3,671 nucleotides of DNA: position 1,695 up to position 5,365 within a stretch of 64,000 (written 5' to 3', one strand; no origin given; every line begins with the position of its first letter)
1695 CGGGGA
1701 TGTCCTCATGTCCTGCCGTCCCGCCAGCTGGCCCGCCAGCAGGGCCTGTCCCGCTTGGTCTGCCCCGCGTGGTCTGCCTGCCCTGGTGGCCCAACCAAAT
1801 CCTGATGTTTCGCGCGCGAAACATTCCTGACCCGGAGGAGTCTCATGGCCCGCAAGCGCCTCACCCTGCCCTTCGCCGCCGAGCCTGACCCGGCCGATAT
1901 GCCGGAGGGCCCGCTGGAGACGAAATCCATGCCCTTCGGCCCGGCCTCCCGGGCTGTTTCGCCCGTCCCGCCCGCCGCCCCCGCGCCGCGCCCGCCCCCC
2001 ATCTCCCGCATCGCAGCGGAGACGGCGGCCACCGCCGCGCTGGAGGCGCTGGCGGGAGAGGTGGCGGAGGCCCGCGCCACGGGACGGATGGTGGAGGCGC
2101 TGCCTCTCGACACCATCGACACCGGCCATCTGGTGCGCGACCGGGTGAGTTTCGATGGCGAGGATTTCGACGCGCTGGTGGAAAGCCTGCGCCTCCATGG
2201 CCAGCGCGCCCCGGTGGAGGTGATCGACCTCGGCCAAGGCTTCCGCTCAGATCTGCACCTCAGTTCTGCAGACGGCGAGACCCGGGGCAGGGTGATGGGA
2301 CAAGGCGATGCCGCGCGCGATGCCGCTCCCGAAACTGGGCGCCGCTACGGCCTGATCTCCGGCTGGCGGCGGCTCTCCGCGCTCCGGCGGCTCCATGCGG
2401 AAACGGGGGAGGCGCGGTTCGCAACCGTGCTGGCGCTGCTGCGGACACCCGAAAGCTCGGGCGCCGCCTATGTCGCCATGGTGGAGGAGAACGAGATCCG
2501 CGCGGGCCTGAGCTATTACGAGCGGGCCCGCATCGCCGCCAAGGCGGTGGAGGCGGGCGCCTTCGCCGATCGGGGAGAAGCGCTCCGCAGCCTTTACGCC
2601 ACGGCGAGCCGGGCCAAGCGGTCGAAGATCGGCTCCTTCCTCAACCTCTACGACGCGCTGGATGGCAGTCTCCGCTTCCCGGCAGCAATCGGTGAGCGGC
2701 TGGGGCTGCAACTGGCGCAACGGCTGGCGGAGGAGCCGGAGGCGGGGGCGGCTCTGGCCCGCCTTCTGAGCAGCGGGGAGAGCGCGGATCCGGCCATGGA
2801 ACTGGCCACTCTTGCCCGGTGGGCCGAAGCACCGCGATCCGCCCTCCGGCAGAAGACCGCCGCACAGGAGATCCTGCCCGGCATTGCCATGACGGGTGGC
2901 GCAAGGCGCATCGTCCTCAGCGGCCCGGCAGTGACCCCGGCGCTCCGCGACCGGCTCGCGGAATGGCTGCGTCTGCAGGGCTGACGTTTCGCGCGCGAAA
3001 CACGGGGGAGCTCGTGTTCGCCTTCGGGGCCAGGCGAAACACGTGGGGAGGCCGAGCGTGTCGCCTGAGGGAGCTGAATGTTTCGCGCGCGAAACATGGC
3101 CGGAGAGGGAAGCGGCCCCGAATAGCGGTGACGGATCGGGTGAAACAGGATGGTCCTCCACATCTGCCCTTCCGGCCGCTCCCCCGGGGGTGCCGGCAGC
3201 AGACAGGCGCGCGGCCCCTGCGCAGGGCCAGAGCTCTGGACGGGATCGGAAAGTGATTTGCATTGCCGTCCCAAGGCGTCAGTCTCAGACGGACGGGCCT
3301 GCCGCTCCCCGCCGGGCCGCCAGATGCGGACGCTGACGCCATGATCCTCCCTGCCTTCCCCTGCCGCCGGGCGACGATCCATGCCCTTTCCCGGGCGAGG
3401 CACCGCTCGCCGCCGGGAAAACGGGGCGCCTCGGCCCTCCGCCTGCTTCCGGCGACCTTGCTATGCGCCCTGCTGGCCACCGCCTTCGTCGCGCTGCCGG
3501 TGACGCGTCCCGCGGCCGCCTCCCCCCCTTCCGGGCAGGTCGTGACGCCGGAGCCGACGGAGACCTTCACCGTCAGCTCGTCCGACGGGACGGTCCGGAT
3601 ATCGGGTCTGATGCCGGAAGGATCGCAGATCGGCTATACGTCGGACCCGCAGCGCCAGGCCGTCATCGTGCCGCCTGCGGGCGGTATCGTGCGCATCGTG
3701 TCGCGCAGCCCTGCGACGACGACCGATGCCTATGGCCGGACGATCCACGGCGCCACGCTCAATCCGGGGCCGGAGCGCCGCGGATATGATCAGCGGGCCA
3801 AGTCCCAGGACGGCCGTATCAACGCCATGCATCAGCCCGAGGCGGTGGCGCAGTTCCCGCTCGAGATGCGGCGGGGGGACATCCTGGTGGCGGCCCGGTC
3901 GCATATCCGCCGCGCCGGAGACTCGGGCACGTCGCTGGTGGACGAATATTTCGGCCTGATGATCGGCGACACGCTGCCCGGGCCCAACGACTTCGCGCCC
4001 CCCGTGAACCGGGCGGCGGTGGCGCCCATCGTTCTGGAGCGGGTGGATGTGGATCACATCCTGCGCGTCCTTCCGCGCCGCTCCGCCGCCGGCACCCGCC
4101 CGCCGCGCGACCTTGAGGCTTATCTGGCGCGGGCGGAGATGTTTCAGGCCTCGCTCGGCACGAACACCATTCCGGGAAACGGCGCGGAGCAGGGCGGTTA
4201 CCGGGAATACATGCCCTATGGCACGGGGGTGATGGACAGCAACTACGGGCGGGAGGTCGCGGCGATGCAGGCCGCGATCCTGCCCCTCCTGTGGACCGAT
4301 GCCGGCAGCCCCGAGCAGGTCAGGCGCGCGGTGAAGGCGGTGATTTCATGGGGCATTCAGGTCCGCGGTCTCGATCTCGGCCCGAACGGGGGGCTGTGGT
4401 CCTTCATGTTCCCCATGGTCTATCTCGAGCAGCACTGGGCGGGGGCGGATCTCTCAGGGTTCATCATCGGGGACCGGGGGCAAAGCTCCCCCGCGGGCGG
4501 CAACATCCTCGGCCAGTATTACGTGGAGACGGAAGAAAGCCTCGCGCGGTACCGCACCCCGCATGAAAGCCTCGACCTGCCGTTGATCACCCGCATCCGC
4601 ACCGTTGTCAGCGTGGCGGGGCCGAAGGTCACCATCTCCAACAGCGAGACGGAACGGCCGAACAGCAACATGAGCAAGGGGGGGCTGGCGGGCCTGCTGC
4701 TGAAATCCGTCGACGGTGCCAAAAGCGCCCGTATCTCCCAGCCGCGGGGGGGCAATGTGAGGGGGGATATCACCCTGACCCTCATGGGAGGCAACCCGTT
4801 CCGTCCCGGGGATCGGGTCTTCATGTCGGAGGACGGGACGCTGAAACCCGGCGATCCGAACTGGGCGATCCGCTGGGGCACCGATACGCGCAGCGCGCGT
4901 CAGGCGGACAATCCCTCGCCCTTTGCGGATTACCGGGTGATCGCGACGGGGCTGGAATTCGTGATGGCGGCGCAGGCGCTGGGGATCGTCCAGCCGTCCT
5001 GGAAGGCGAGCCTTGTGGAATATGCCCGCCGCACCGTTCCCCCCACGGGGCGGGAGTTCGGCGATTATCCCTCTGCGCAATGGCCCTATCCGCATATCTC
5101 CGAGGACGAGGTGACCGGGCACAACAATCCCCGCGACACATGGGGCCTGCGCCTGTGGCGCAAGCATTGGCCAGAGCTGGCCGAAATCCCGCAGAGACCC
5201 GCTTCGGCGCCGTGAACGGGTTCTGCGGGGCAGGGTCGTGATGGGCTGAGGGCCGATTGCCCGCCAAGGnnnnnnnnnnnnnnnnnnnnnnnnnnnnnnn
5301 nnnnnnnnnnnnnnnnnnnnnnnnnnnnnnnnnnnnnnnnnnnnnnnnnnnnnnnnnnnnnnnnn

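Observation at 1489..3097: Four perfect 18-20 bp palindromes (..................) arranged around the repA-repB genes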

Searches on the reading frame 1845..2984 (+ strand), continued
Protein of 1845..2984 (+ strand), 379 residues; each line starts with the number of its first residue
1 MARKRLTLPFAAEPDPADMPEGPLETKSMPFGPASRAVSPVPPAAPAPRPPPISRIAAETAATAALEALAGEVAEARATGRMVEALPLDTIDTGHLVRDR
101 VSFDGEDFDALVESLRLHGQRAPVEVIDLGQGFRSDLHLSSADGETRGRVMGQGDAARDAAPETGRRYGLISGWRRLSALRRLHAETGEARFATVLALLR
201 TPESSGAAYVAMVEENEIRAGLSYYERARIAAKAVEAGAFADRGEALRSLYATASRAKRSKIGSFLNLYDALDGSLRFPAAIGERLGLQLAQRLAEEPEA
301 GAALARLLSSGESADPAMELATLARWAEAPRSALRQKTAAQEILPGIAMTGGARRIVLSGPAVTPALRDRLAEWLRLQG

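Call 38: get_annotated_region(hit=H38, flank=4500)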
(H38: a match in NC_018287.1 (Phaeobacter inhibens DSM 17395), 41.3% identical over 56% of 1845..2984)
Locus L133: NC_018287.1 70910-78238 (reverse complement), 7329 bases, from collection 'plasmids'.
description: Phaeobacter inhibens DSM 17395 plasmid pPGA1_78, complete sequence
organism: Phaeobacter inhibens DSM 17395 (NCBI taxid 391619)
taxonomy: Bacteria; Pseudomonadota; Alphaproteobacteria; Rhodobacterales; Roseobacteraceae; Phaeobacter; Phaeobacter inhibens; Phaeobacter inhibens DSM 17395
host: -; source: -; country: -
typing (MOB-suite, as given by PLSDB): non-mobilizable; replicon rep_cluster_288
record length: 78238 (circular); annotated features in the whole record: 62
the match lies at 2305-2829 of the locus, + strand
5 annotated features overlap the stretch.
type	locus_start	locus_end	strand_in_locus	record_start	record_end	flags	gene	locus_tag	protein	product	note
CDS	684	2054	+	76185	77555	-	-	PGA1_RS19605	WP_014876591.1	AAA family ATPase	-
CDS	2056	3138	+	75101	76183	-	-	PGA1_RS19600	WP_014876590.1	ParB N-terminal domain-containing protein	-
CDS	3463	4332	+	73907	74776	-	-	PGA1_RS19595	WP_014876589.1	PRC-barrel domain-containing protein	GO:0019684 - photosynthesis, light reaction [Evidence IEA]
CDS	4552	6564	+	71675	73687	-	-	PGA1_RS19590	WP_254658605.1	transporter substrate-binding domain-containing protein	-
CDS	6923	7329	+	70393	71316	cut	-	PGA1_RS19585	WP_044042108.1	hypothetical protein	-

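Call 39: get_annotated_region(hit=H55, flank=4500)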
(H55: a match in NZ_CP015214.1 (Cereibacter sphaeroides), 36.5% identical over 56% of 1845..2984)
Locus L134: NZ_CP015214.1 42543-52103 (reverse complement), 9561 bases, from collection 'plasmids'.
description: Cereibacter sphaeroides strain MBTLJ-13 plasmid c, complete sequence
organism: Cereibacter sphaeroides (NCBI taxid 1063)
taxonomy: Bacteria; Pseudomonadota; Alphaproteobacteria; Rhodobacterales; Paracoccaceae; Cereibacter; Cereibacter sphaeroides
host: -; source: Cereibacter sphaeroides 2.4.1,single cell; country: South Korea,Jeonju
typing (MOB-suite, as given by PLSDB): mobilizable; replicon rep_cluster_369; relaxase MOBV
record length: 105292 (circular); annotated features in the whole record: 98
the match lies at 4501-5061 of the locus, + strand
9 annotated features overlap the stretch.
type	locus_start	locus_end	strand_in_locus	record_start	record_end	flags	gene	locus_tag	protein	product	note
CDS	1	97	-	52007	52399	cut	-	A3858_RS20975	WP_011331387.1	type II toxin-antitoxin system VapC family toxin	-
CDS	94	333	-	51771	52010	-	-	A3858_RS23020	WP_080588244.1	type II toxin-antitoxin system prevent-host-death family antitoxin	GO:0008219 - cell death [Evidence IEA]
CDS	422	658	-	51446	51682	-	-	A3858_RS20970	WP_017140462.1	hypothetical protein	-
CDS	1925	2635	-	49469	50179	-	-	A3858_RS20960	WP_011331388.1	DnaA N-terminal domain-containing protein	-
CDS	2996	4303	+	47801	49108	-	-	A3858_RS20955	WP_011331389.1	AAA family ATPase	-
CDS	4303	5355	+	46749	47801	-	-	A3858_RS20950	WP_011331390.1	ParB N-terminal domain-containing protein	-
CDS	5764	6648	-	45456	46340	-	-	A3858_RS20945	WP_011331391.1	recombinase family protein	GO:0006310 - DNA recombination [Evidence IEA]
CDS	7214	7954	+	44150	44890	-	-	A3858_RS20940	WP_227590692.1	biliverdin-producing heme oxygenase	-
CDS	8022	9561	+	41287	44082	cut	-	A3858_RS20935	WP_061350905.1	EAL domain-containing protein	-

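Call 49: search_solved_structures(query=window:1845-2981:+, max_evalue=1, show_alignments=2)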
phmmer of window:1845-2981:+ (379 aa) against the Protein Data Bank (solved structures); distinct sequences matched with E-value up to 1: 0.

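Call 51: search_solved_structures(query=A1, max_evalue=1, show_alignments=2)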
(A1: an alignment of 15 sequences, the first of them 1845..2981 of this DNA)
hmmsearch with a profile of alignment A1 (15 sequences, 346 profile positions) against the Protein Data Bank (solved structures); distinct sequences matched with E-value up to 1: 13.
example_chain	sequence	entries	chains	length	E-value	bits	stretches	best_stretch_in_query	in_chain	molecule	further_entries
6ky4_A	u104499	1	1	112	6.6e-09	38.8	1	66-139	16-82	Sulfiredoxin, chloroplastic/mitochondrial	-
7ol9_A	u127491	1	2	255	1.7e-08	37.5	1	68-185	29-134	Nucleoid occlusion protein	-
4umk_A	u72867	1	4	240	1.8e-08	37.4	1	86-186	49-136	PROBABLE CHROMOSOME-PARTITIONING PROTEIN PARB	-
7nfu_A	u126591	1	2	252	1.9e-08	37.3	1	69-295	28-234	Nucleoid occlusion protein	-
7ng0_A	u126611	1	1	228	2e-08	37.3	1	85-295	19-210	Nucleoid occlusion protein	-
7o0n_A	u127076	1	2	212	4e-08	36.3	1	69-184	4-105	ParB family protein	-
7bnk_A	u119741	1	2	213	6.8e-08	35.5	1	69-184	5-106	ParB family protein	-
7bnr_A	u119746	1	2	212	1.1e-07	34.8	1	69-184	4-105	ParB family protein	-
6ryk_A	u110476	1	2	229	1.8e-05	27.6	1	91-147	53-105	ParB-like nuclease domain protein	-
6t1f_A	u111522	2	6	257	0.00083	22.1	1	88-183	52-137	Chromosome-partitioning protein ParB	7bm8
6sdk_A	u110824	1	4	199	0.0032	20.2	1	86-185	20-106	Stage 0 sporulation protein J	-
3mky_B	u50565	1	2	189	0.034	16.8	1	226-344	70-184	Protein sopB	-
8qa8_A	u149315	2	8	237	0.2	14.2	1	62-134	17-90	Transcriptional repressor protein KorB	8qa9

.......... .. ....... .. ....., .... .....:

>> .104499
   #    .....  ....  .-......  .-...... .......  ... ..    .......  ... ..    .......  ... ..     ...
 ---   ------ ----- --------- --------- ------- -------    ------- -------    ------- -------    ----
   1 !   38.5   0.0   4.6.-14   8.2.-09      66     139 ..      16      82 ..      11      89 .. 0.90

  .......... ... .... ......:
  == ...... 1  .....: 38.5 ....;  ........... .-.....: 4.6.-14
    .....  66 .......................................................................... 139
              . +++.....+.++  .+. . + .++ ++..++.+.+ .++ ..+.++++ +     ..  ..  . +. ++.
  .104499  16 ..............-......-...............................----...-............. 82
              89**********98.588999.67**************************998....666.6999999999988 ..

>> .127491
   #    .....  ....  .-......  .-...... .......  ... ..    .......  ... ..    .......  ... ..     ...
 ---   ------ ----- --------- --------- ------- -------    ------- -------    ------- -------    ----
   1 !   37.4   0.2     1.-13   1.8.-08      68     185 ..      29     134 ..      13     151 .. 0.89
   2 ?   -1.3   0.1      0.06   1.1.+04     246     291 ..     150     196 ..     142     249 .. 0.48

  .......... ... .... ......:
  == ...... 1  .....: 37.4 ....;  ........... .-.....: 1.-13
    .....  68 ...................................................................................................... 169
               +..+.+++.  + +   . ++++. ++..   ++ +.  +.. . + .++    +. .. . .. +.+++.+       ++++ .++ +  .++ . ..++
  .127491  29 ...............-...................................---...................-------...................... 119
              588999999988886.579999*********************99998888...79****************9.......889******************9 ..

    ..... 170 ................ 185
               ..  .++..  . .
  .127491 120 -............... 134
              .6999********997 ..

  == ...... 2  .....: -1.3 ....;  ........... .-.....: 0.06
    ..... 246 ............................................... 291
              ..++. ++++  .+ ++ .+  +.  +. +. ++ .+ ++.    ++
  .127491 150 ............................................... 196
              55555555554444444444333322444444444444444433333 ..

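Call 52: search_protein_families(library=pfam, alignment_id=A1, max_evalue=1)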
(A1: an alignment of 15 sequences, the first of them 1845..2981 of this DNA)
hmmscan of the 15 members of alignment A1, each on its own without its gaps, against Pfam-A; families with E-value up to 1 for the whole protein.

A. member 1, window:1845-2981:+ (379 aa): 0 families

B. families by the number of members that match (of 15 scanned): 7 families
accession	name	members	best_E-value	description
PF02195.25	ParB_N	12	5.1e-10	ParB N-terminal domain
PF20812.2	PM2_P3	2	0.023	Bacteriophage PM2, Viral membrane protein P3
PF11250.13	FAF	1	0.0067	Fantastic Four meristem regulator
PF05209.18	MinC_N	1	0.039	Septum formation inhibitor MinC, N-terminal domain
PF10078.15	DUF2316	1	0.18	Uncharacterized protein conserved in bacteria (DUF2316)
PF25520.1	AAA_lid_TANC1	1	0.22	TANC1-like, AAA+ ATPase lid domain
PF09105.16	SelB-wing_1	1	0.28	Elongation factor SelB, winged helix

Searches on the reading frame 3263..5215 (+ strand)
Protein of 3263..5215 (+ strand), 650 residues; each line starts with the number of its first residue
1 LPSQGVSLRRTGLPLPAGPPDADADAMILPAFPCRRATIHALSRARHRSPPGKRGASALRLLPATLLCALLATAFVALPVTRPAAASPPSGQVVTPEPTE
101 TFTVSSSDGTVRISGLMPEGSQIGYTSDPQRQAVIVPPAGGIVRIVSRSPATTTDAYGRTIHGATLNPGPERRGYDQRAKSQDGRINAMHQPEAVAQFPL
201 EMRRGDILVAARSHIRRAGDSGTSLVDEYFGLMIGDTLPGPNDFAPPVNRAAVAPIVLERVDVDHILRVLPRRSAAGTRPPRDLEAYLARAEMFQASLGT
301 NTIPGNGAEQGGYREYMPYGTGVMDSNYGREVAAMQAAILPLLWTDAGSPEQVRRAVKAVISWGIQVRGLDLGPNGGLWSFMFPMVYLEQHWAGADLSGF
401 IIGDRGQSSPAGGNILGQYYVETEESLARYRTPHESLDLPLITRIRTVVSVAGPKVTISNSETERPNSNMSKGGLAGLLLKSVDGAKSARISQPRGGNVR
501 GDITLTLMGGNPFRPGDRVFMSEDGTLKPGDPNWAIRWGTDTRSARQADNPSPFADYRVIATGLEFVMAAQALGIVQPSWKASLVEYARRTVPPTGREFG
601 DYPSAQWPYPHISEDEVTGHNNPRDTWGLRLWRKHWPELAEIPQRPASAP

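Call 4: search_protein_families(library=pfam, proteins=[window:3263-5215:+], max_evalue=0.01)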
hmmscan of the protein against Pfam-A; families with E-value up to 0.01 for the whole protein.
window:3263-5215:+ (650 aa): 0 families

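Call 5: search_protein_families(library=ncbifam, proteins=[window:3263-5215:+], max_evalue=0.01)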
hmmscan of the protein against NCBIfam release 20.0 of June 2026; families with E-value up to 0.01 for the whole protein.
window:3263-5215:+ (650 aa): 0 families
